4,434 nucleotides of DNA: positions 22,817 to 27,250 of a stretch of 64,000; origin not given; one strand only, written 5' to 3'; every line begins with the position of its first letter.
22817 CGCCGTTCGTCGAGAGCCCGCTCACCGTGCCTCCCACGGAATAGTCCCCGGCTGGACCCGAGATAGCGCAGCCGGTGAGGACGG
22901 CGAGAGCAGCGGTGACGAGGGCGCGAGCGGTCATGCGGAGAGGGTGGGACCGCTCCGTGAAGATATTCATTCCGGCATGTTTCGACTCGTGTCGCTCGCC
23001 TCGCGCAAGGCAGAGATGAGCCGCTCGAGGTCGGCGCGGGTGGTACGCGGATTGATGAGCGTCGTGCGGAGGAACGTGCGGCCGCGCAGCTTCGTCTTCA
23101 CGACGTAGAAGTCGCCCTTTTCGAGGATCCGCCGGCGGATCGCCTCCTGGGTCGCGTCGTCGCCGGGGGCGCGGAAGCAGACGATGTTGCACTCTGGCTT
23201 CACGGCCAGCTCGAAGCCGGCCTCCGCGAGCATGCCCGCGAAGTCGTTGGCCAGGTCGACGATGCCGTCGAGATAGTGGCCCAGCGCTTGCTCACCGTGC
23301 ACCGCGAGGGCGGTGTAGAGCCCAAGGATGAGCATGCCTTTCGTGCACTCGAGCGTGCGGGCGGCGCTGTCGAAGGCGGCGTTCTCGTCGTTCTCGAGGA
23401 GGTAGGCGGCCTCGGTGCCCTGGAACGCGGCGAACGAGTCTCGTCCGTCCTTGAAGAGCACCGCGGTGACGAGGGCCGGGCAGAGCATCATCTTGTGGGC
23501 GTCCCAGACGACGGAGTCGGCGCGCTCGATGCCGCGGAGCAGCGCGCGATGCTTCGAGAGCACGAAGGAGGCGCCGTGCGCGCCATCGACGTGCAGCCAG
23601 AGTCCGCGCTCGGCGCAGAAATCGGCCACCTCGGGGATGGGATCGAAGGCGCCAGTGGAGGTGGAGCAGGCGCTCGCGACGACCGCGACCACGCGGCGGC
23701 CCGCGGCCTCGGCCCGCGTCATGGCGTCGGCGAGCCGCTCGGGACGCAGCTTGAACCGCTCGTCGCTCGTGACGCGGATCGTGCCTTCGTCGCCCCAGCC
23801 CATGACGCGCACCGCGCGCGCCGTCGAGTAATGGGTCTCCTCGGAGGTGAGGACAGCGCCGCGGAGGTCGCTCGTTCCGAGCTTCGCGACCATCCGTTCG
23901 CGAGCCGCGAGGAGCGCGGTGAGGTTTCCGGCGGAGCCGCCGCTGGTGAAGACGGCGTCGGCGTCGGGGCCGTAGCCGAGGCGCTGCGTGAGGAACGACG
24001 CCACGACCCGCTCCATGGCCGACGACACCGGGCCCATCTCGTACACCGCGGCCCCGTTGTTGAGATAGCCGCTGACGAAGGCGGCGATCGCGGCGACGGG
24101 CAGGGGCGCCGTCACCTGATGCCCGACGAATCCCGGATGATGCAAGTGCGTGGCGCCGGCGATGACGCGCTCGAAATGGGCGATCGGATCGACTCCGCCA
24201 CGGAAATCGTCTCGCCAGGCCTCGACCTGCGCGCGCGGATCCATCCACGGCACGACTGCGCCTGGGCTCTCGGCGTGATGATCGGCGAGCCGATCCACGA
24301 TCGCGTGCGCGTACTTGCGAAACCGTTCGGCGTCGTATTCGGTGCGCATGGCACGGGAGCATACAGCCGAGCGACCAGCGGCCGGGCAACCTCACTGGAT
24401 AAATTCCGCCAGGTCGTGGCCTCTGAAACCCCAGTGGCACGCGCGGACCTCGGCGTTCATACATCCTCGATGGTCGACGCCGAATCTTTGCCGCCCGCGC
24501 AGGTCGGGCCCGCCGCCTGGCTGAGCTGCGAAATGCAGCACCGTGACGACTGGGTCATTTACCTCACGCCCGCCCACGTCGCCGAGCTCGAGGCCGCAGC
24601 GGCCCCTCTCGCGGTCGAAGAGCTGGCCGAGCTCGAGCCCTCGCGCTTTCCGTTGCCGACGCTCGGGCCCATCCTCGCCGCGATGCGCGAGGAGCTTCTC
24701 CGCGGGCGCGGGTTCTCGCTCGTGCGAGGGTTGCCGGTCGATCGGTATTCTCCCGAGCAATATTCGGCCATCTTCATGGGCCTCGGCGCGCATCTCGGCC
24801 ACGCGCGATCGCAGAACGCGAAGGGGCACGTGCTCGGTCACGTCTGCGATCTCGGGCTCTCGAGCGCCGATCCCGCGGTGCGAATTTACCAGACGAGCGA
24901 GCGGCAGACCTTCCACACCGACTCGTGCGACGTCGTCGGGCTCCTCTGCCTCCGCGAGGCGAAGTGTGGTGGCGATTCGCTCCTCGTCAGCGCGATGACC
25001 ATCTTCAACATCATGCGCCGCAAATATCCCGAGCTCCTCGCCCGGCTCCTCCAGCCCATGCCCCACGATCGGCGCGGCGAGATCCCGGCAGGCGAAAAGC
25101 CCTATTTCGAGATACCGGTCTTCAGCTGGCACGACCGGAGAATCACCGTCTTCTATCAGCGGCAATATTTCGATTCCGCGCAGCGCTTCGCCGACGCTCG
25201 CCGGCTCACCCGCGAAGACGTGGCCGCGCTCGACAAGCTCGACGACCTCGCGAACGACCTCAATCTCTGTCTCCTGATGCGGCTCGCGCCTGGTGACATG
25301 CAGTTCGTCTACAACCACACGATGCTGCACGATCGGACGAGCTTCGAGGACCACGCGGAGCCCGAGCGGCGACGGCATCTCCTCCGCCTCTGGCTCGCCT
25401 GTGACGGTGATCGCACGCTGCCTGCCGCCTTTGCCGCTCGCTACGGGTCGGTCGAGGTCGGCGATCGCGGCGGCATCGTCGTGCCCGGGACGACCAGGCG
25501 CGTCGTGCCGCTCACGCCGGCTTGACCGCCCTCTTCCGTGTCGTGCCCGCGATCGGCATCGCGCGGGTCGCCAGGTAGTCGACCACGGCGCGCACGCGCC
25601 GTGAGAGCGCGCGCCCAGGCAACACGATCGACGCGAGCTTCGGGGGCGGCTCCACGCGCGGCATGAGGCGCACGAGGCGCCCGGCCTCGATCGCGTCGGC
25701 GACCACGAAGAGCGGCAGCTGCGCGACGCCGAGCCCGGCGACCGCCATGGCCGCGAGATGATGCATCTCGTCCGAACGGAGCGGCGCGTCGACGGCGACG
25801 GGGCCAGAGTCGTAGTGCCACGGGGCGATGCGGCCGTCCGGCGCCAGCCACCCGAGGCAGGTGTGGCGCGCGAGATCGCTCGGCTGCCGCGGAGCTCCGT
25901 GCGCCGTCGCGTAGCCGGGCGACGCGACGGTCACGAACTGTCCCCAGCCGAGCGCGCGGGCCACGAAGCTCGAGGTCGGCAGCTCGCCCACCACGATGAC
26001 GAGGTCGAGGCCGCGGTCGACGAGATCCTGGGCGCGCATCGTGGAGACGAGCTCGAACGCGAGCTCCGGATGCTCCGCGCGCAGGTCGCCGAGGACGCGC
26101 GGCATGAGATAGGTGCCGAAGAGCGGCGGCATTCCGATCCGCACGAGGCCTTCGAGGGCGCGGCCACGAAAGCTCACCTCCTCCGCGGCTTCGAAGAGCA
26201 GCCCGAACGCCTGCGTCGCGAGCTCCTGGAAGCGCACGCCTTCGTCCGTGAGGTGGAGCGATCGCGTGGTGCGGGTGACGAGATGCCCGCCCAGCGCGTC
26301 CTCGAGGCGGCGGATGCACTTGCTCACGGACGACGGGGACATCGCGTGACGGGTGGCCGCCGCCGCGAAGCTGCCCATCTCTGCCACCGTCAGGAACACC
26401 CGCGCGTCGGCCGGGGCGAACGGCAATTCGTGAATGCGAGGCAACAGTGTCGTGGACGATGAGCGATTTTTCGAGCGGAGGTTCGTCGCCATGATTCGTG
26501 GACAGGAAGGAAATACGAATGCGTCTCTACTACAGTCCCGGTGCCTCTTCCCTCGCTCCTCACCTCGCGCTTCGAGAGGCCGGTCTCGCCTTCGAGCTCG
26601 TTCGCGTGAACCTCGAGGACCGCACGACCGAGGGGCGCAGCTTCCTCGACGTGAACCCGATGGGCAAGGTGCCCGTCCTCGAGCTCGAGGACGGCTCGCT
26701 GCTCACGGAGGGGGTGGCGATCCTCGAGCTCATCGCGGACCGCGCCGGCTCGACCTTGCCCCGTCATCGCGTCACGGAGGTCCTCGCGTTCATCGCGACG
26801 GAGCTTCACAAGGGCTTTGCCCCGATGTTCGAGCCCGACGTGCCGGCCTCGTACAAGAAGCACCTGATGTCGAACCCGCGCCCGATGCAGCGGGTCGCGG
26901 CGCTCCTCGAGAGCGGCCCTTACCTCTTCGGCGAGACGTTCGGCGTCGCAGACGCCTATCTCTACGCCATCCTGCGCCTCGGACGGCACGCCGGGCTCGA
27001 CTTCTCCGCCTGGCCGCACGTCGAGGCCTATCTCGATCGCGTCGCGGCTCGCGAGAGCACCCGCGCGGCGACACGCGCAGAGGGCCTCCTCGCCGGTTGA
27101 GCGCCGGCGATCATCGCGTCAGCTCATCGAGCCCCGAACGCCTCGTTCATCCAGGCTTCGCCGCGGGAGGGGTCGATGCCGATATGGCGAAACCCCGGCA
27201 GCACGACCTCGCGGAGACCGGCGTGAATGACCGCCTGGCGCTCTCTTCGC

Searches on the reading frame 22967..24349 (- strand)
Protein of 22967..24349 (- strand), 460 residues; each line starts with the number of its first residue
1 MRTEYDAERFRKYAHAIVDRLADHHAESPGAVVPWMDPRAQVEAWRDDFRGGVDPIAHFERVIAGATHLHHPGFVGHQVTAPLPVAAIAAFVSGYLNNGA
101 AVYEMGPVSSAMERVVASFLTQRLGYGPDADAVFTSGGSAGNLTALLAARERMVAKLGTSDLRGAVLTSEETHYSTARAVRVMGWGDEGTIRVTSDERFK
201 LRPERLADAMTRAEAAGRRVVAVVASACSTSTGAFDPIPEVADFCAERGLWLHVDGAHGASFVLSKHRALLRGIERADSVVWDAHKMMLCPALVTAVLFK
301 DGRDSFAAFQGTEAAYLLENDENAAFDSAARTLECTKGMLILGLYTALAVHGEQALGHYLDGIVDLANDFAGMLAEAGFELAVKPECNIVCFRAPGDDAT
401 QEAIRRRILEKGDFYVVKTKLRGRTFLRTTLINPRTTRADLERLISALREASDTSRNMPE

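Call 64: search_protein_families(library=pfam, proteins=[window:22967-24349:-], max_evalue=0.001)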
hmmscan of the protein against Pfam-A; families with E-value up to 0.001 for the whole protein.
window:22967-24349:- (460 aa): 4 families
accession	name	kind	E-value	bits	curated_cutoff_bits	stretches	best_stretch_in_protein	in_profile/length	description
PF00282.25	Pyridoxal_deC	-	6e-51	173.8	27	1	62-394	30-374/375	Pyridoxal-dependent decarboxylase conserved domain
PF00155.27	Aminotran_1_2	-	4.8e-10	39.6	19.7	1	97-260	32-190/361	Aminotransferase class I and II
PF01212.27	Beta_elim_lyase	-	3.8e-07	30.2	27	1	97-382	22-238/288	Beta-eliminating lyase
PF00266.25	Aminotran_5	-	6.1e-06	25.9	21.5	1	128-301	60-215/371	Aminotransferase class-V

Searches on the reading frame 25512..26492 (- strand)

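Call 64: search_protein_families(library=pfam, proteins=[window:25512-26492:-], max_evalue=0.001)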
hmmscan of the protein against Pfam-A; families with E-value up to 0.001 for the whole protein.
window:25512-26492:- (326 aa): 2 families
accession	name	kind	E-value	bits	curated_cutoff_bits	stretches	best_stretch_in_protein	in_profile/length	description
PF03466.25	LysR_substrate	-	7.1e-39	133.8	28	1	112-310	3-207/209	LysR substrate binding domain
PF00126.33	HTH_1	-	1.2e-18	67.2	26.6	1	29-85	3-59/60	Bacterial regulatory helix-turn-helix protein, lysR family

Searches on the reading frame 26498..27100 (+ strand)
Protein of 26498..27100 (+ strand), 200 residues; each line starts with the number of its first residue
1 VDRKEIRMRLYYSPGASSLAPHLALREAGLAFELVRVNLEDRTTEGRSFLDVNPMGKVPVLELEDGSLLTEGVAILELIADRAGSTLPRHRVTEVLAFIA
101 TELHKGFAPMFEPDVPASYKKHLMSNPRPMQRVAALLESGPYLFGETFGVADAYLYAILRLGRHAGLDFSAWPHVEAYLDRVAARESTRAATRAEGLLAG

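Call 64: search_protein_families(library=pfam, proteins=[window:26498-27100:+], max_evalue=0.001)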
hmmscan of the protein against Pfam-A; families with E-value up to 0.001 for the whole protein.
window:26498-27100:+ (200 aa): 5 families
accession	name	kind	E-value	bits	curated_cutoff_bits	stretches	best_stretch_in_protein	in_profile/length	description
PF13409.12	GST_N_2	-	1.4e-11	45.3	25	1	21-81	8-69/70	Glutathione S-transferase, N-terminal domain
PF02798.26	GST_N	-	3.1e-11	43.9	20.9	1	8-80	3-75/76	Glutathione S-transferase, N-terminal domain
PF00043.30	GST_C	-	3e-10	40.6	20.7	1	98-186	1-93/93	Glutathione S-transferase, C-terminal domain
PF13417.12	GST_N_3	-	1.7e-08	35.1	22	1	22-84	14-72/75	Glutathione S-transferase, N-terminal domain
PF13410.11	GST_C_2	-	6.2e-06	26.7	24.9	1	133-181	18-69/69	Glutathione S-transferase, C-terminal domain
